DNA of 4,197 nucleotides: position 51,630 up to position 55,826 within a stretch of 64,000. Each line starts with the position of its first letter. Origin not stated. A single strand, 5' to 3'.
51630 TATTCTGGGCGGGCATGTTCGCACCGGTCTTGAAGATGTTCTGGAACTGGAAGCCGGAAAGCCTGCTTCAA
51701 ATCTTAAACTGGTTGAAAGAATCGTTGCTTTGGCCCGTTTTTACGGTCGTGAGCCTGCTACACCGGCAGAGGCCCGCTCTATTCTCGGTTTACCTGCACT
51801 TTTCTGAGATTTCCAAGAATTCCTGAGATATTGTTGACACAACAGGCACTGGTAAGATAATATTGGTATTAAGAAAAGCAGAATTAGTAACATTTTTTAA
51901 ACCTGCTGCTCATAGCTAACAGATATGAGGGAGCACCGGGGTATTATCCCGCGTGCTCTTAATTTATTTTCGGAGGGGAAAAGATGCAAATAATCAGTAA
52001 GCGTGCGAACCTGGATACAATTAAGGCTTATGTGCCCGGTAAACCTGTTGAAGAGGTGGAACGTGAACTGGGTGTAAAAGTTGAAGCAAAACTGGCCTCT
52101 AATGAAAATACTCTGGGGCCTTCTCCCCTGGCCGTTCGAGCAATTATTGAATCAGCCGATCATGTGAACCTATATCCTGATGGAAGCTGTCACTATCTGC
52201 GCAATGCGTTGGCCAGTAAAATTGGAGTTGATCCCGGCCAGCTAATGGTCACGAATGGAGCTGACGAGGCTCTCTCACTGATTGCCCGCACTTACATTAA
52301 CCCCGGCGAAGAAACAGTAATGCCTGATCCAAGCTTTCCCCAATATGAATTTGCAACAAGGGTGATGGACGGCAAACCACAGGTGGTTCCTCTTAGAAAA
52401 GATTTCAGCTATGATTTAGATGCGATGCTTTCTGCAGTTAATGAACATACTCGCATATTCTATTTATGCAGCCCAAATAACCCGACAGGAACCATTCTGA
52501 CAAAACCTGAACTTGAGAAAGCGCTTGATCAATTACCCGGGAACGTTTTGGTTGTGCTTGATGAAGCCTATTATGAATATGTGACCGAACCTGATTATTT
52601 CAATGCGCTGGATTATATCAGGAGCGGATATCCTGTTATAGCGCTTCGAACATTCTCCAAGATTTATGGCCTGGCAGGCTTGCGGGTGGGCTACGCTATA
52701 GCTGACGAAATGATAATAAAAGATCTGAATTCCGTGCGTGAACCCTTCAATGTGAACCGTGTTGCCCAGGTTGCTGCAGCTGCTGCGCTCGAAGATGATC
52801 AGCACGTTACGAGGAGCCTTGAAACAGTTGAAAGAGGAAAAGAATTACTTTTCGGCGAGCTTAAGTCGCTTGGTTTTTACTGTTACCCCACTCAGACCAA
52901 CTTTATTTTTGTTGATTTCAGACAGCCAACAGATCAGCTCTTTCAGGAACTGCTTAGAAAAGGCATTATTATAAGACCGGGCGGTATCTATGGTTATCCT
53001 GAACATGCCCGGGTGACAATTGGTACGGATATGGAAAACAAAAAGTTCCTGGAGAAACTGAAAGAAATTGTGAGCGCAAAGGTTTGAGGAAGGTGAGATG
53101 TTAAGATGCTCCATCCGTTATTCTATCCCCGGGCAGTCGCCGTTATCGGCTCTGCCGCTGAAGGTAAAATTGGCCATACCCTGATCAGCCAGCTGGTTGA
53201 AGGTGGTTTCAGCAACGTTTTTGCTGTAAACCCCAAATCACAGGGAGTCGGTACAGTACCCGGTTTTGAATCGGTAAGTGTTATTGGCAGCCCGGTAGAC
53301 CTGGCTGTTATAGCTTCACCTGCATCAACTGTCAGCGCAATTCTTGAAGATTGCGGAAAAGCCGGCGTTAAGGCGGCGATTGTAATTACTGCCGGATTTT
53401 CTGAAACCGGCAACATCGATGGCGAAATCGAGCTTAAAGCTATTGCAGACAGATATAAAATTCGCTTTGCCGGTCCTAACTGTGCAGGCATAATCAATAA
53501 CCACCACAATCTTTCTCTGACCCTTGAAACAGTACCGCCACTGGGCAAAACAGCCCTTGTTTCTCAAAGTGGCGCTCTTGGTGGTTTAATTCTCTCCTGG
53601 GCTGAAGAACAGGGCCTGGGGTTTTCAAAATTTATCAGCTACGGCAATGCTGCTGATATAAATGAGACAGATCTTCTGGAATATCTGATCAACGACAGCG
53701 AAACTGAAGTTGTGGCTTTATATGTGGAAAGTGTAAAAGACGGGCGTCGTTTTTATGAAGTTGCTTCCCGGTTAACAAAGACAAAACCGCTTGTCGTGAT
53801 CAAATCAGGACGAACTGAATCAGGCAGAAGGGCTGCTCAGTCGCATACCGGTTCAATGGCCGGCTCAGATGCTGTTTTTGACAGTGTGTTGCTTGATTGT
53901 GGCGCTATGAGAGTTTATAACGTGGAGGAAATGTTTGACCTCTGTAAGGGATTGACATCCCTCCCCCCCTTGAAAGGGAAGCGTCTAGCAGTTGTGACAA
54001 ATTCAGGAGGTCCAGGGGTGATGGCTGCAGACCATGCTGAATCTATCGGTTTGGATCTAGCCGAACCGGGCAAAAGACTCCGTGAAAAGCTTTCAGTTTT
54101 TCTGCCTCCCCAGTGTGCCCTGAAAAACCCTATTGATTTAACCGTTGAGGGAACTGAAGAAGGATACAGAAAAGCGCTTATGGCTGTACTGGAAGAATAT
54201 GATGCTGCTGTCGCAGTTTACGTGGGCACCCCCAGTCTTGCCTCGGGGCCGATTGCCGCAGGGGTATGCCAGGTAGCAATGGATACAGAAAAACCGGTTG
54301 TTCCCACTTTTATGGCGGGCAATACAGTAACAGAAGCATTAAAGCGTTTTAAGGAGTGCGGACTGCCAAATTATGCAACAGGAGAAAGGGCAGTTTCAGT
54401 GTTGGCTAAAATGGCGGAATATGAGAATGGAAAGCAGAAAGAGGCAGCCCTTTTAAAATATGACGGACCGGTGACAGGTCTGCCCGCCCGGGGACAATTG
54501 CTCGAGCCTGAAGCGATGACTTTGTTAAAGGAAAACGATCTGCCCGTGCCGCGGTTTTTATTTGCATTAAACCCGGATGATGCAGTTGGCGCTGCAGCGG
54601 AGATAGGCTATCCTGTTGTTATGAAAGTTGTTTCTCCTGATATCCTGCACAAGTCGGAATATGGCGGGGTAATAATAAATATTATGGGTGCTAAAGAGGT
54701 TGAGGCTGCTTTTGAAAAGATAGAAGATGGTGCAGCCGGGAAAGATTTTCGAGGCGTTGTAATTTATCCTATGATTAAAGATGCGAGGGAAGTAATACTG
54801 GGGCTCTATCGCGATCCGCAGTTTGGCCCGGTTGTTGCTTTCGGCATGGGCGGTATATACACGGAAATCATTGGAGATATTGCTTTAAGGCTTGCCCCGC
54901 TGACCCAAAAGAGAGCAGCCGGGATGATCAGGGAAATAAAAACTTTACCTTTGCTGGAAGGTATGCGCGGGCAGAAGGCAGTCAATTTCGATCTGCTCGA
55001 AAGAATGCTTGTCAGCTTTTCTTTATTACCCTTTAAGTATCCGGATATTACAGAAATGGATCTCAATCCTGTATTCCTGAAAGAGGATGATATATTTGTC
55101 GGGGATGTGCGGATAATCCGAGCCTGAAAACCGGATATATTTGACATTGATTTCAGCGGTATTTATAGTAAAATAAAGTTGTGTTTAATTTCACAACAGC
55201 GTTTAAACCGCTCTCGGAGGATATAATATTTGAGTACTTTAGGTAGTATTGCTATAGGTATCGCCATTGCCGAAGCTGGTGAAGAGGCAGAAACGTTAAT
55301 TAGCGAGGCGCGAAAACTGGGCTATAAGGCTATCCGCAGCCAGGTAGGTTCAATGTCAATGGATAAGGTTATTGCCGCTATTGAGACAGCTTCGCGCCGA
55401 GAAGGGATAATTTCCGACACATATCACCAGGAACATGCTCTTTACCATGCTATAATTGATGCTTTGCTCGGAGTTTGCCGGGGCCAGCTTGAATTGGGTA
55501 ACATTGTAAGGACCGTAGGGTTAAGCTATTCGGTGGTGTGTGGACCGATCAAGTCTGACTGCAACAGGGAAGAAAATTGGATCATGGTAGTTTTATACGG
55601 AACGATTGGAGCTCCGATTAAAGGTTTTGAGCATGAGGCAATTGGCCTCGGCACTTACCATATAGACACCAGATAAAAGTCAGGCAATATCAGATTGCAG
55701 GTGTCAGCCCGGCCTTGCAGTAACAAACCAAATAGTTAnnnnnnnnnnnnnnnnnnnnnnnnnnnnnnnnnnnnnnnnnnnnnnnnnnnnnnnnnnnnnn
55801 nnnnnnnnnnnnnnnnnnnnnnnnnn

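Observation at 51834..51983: Second leader (hisC-like aminotransferase) with the same TAG-N4-CAG-N4-GAG array fused to a strong intrinsic terminator 13 nt before the RBS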

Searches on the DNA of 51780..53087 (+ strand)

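Call 44: search_with_rna_model(model_id=R1, sources=[L081, L082, L083, L084, L085, L086, L087, L088, L089, L090, L091, L092, L093, L094, L095, L096, L097, L098, L099, L100, L101, L102, L103, L104, L105, L106, L107, L108, L109, L110, L111, L112, L113, L114, L115, L116, L117, L118, L119, L120, L121, L122, L123, L124, L125, L126, L127, L128, L129, L130, L131, L132, L133, L134, L135, L136, L137, L138, L139, L140, L141, L142, L143, L144, L145, L146, L147, L148, L149, L150, L151, L152, L153, L154, L155, L156, L157, L158, L159, L160], max_evalue=1)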
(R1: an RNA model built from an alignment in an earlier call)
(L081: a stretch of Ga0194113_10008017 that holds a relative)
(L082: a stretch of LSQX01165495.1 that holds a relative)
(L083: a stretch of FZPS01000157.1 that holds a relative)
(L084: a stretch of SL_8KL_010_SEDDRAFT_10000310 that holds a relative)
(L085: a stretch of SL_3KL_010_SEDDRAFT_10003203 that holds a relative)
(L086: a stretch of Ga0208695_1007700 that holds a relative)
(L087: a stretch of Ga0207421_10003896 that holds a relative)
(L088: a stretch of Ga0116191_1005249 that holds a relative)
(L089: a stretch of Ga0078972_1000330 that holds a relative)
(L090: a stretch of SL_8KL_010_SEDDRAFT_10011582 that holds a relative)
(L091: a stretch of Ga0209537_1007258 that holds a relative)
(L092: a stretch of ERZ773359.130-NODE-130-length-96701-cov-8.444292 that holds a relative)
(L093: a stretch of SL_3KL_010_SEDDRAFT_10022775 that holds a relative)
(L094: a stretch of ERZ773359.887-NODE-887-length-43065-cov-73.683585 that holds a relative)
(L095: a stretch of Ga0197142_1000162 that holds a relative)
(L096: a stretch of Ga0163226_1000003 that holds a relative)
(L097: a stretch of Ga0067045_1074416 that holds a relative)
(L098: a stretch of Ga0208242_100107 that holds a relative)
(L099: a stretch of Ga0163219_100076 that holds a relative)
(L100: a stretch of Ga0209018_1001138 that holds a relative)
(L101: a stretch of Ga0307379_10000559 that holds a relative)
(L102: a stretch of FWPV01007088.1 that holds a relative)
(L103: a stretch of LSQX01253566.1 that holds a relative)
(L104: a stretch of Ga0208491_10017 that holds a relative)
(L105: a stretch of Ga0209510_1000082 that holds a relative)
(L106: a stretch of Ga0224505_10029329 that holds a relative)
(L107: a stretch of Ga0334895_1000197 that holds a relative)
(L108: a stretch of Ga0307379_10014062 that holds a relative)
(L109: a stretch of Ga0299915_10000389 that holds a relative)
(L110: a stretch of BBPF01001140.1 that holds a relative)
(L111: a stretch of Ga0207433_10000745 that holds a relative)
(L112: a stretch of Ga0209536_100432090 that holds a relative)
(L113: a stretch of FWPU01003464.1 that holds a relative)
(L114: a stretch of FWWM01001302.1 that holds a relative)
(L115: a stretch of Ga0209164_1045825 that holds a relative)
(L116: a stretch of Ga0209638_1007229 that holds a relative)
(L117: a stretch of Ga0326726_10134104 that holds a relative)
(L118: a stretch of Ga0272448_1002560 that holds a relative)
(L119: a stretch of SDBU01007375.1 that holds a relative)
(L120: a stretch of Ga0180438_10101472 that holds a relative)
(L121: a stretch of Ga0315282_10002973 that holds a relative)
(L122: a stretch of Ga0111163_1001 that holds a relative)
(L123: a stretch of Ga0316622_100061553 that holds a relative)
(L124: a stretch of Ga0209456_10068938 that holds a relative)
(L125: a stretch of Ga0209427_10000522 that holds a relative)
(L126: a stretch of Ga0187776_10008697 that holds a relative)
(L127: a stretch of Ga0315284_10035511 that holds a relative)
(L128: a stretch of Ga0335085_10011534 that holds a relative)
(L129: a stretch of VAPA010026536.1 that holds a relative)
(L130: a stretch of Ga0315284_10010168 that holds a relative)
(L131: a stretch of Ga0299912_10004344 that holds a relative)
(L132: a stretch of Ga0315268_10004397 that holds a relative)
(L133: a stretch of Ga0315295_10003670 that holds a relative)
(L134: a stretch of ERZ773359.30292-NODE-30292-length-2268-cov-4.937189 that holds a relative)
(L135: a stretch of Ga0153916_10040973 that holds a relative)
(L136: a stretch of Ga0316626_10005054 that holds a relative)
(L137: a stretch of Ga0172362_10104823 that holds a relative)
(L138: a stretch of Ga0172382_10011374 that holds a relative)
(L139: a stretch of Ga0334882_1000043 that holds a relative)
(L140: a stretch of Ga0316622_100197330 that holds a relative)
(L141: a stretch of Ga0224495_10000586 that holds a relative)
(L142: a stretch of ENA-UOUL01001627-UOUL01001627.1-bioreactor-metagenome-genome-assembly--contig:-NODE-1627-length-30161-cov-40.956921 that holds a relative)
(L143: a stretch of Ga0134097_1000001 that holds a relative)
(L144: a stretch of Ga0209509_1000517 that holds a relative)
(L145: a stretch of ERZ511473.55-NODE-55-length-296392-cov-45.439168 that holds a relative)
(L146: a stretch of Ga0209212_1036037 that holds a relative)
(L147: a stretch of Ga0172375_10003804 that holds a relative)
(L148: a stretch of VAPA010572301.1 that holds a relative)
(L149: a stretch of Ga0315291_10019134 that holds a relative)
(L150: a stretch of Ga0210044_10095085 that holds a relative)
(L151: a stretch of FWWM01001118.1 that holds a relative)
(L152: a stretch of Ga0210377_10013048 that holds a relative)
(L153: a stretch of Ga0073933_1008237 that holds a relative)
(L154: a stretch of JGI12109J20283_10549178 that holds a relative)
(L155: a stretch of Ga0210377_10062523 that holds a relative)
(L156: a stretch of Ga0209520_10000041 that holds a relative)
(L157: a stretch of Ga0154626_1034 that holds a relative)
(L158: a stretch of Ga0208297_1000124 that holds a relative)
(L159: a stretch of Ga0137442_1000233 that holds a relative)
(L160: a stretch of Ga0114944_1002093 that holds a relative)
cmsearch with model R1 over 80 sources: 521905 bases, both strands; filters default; matches with E-value up to 1: 0.
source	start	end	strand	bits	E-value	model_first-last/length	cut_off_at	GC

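Call 69: search_rna_families(source=window, start=51780, end=52000, threshold=evalue, max_evalue=10)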
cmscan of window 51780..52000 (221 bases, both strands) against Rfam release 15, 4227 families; matches with E-value up to 10: 4.
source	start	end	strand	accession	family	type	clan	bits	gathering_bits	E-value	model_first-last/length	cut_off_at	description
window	51852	51928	-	RF00834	mir-268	Gene; miRNA;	-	15.6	47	3.9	1-89/89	no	mir-268 microRNA precursor family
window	51809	51932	-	RF00618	U4atac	Gene; snRNA; splicing;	CL00007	14.5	53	2.3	1-132/132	no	U4atac minor spliceosomal RNA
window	51907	51993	-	RF00435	ROSE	Cis-reg; thermoregulator;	-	13.9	45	8.6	1-94/94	no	Repression of heat shock gene expression (ROSE) element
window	51865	51960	-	RF02839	Ref66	Gene; antisense;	-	11.9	92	6.6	1-120/120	no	Enterococcus sRNA 66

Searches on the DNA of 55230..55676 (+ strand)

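Call 66: search_with_rna_model(model_id=R1, sources=[L001, L003, L005, L016, L017, L018, L022, L024, L028, L030, L032, L034, L040, L044, L051, L052, L060, L065, L066, L075, L076, L077, L078, L080, L161, L162, L163, L164, L165, L166, L169], max_evalue=1, show_alignments=0, make_alignment=true)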
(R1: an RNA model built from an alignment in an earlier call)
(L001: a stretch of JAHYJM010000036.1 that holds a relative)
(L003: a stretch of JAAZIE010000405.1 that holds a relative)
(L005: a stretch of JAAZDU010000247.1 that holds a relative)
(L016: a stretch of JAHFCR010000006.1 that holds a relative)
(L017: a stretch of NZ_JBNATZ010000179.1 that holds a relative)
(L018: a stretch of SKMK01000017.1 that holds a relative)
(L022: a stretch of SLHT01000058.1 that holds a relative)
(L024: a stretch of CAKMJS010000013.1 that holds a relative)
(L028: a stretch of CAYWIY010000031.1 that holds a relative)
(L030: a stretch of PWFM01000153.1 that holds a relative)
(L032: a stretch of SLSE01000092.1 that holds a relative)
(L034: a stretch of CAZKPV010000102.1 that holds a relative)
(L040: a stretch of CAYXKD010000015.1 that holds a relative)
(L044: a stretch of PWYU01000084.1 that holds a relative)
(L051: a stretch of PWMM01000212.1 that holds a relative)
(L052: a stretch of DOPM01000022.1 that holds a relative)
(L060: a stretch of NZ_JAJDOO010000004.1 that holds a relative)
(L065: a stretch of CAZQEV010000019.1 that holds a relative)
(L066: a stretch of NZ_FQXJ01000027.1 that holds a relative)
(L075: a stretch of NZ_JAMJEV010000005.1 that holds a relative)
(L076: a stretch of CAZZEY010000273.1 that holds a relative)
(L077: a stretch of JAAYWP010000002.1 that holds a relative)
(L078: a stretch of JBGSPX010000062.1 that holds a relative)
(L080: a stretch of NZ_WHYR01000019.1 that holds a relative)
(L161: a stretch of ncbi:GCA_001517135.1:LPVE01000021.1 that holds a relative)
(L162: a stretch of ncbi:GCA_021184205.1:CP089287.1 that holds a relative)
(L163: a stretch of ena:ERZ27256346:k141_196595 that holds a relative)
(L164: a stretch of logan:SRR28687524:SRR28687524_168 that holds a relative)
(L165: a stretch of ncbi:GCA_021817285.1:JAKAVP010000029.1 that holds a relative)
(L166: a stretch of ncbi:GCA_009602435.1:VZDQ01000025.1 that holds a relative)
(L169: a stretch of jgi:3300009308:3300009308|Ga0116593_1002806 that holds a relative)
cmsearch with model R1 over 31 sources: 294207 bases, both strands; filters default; matches with E-value up to 1: 21.
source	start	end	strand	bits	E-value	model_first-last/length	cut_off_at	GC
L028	6279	6324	+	41.1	2.9e-08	1-45/45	no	0.46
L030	16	61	+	41.1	2.9e-08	1-45/45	no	0.46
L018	6282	6327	+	38.3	1.7e-07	1-45/45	no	0.48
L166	1649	1693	+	35.7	8.9e-07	1-45/45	no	0.42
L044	3193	3238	+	33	5.2e-06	1-45/45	no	0.43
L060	8478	8522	+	32.5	6.8e-06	1-45/45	no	0.38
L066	8478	8522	+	32.5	6.8e-06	1-45/45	no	0.38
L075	8478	8522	+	32.5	6.8e-06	1-45/45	no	0.38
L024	8476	8520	+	32.2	8.4e-06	1-45/45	no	0.4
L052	8490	8534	+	31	1.8e-05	1-45/45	no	0.36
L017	1631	1676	+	27.5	0.00017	1-45/45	no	0.52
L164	1639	1683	+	26.4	0.00035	1-45/45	no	0.31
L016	8507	8552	+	24.8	0.00096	1-45/45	no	0.52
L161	1643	1687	+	21.8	0.0064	1-45/45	no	0.47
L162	1643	1687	+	19.7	0.025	1-45/45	no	0.44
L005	4290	4334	+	18.9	0.04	1-45/45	no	0.53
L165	1639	1684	+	18.5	0.053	1-45/45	no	0.3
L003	2093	2137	+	18.2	0.065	1-45/45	no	0.36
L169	519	564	+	16.7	0.17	1-45/45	no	0.35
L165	1131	1149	+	16.5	0.19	14-32/45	no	0.26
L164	1130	1148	+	15.7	0.31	14-32/45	no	0.26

Alignment A5: 21 matches aligned to the model, 49 columns, each read 5' to 3' on its own strand. Consensus structure (alignment columns), stored with it:
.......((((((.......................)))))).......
